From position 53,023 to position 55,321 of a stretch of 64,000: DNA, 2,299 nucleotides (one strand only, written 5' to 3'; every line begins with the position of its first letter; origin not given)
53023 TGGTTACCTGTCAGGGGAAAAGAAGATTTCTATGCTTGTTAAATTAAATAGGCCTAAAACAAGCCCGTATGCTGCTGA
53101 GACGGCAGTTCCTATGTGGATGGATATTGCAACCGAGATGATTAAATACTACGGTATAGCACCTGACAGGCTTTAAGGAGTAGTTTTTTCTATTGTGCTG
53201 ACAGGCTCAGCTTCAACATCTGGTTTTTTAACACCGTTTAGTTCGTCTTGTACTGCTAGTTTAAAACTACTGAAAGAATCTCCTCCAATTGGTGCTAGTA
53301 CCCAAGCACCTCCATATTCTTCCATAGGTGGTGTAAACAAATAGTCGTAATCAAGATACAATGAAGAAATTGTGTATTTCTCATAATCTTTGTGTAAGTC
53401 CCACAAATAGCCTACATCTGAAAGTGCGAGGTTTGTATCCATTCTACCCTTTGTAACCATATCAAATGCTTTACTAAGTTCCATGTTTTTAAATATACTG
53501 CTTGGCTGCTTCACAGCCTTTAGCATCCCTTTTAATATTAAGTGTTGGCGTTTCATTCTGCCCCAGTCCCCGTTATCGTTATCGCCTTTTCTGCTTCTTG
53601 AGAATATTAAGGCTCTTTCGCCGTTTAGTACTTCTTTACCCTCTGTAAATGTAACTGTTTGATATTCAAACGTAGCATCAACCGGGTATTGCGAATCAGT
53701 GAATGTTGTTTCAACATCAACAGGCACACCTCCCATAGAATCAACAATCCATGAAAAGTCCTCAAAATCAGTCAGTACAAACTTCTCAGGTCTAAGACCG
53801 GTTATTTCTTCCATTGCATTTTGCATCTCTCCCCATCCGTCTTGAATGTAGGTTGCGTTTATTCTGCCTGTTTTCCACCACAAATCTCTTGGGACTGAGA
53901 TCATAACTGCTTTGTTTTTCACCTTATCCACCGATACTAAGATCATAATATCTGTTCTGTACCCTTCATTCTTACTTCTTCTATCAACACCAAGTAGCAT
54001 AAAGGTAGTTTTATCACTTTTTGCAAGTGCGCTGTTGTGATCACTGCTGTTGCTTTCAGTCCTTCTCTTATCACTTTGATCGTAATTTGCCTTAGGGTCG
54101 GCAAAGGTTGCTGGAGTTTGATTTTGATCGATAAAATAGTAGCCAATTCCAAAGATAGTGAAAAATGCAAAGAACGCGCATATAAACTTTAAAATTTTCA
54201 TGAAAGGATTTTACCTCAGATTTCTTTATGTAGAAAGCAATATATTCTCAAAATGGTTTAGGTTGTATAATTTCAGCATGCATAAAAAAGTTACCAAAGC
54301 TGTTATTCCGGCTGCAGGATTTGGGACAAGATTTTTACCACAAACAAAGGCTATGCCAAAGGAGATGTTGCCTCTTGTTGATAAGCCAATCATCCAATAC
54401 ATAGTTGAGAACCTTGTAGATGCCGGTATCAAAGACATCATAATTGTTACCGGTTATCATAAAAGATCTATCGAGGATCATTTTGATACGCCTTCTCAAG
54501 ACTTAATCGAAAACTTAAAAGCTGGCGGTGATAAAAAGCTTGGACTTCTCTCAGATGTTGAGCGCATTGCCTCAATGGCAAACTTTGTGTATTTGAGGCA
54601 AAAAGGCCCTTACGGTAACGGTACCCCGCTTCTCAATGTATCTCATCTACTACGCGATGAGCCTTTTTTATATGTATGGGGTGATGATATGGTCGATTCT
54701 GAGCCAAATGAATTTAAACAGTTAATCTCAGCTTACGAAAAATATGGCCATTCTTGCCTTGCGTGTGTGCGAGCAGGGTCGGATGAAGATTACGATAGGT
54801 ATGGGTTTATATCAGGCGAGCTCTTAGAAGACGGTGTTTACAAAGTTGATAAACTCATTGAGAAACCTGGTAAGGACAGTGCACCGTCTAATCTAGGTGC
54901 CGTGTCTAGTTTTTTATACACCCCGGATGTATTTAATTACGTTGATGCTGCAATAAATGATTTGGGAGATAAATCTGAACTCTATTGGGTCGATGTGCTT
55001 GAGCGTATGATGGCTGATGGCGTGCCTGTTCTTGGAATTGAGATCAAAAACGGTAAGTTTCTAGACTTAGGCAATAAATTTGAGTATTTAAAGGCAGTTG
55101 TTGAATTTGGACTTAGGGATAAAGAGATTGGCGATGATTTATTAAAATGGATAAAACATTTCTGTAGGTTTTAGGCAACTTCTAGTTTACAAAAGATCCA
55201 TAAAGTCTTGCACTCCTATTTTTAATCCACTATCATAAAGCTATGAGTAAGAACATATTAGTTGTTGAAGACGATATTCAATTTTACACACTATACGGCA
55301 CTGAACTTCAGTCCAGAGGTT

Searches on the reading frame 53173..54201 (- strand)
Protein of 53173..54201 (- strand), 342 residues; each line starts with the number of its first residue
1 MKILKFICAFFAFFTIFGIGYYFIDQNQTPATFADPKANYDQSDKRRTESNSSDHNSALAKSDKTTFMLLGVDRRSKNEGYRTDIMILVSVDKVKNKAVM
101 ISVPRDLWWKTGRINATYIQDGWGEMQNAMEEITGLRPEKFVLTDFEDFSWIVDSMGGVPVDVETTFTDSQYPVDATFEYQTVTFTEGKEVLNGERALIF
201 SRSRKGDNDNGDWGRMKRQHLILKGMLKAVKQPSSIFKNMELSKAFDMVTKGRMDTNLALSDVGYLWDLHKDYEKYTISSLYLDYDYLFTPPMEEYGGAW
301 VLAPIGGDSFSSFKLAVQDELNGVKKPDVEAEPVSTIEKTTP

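Call 26: search_protein_families(library=pfam, proteins=[window:53173-54201:-], max_evalue=0.01)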
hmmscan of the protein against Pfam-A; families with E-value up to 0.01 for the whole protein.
window:53173-54201:- (342 aa): 1 family
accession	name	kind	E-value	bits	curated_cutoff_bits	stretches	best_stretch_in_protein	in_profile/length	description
PF03816.19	LytR_cpsA_psr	-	1.7e-30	106.6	24.6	1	82-231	1-149/150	LytR_cpsA_psr family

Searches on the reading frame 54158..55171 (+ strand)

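Call 26: search_protein_families(library=pfam, proteins=[window:54158-55171:+], max_evalue=0.01)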
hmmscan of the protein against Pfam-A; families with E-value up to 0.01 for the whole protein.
window:54158-55171:+ (338 aa): 3 families
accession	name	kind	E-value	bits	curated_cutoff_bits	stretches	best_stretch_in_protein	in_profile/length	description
PF00483.29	NTP_transferase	-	5.7e-28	98.6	21.2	1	47-313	1-238/245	Nucleotidyl transferase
PF12804.13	NTP_transf_3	-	1.6e-08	35.3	27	1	48-207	1-125/160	MobA-like NTP transferase domain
PF01128.25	IspD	-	0.00017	21.9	27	1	48-126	3-76/221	2-C-methyl-D-erythritol 4-phosphate cytidylyltransferase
